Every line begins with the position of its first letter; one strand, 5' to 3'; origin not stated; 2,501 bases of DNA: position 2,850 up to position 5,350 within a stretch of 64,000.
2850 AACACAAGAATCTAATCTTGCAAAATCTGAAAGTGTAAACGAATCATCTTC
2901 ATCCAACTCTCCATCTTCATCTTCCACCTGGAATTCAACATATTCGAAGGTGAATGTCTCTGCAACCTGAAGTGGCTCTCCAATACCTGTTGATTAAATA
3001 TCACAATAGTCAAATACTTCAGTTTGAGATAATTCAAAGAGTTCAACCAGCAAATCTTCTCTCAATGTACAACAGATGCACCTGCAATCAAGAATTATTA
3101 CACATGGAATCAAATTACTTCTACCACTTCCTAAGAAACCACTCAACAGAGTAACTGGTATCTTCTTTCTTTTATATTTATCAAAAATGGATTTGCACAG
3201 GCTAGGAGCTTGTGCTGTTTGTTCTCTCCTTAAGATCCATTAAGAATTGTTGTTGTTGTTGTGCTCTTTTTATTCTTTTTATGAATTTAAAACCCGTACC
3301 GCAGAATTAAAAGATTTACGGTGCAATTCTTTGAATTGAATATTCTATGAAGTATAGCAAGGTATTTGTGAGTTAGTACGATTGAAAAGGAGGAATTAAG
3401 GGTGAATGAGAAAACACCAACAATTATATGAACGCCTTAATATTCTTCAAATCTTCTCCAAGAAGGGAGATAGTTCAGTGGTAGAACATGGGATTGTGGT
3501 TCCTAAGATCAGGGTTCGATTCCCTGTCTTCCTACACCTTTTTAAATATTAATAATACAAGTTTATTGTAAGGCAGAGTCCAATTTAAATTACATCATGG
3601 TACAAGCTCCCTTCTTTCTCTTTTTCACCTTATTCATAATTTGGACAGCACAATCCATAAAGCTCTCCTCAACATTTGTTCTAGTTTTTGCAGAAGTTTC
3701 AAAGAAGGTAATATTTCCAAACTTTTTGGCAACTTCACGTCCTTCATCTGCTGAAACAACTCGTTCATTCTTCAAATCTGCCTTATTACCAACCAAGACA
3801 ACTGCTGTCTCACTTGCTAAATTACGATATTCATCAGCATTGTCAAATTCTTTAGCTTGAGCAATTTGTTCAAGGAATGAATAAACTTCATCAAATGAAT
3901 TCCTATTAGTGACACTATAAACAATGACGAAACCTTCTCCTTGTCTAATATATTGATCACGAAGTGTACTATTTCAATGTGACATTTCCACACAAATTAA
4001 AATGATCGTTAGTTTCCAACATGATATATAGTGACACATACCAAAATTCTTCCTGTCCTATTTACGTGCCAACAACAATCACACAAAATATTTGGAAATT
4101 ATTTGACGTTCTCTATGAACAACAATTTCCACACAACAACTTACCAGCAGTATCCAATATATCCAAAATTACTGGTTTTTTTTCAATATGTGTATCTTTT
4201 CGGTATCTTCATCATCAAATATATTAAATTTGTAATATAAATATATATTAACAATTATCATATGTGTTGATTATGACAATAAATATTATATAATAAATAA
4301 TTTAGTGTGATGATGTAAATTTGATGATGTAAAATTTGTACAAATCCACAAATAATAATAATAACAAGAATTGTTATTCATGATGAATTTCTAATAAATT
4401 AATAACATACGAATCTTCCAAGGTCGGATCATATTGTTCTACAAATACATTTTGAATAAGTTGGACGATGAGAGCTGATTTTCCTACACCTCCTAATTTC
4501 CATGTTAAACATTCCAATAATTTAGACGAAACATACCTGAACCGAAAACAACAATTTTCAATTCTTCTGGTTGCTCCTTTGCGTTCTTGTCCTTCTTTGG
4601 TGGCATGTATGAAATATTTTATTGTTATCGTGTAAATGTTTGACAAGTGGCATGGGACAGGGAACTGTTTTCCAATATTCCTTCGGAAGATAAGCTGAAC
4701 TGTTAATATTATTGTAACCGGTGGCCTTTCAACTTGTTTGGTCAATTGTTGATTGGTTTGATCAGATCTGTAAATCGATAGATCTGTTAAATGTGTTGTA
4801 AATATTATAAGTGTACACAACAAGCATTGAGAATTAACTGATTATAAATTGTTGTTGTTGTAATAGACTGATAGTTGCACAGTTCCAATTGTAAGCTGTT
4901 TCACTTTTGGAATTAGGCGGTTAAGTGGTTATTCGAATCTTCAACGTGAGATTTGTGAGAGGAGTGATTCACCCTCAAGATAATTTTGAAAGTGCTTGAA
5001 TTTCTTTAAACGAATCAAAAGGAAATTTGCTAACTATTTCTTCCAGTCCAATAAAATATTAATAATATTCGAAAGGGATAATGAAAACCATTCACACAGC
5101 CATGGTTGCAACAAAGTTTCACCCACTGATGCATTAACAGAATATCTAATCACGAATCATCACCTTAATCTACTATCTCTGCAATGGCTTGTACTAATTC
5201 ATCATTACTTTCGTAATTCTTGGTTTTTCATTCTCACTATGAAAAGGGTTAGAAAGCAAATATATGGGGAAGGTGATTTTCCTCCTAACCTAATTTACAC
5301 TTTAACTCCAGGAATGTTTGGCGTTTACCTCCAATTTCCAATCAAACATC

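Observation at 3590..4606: Ras-family GTPase gene split into 5 exons, including a 16-nt micro-exon for the switch-II QEEF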

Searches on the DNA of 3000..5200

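Call 47: search_rna_families(source=window, start=3000, end=5200, threshold=evalue, max_evalue=0.1)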
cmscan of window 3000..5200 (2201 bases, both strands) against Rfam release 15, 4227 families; matches with E-value up to 0.1: 2.
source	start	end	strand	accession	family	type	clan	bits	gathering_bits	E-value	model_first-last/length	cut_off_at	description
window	3464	3534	+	RF00005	tRNA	Gene; tRNA;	CL00001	69.2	29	1.8e-14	1-71/71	no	tRNA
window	3232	3282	-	RF01675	CrcZ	Gene; sRNA;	-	18.7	95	0.025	1-398/398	no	Pseudomonas sRNA CrcZ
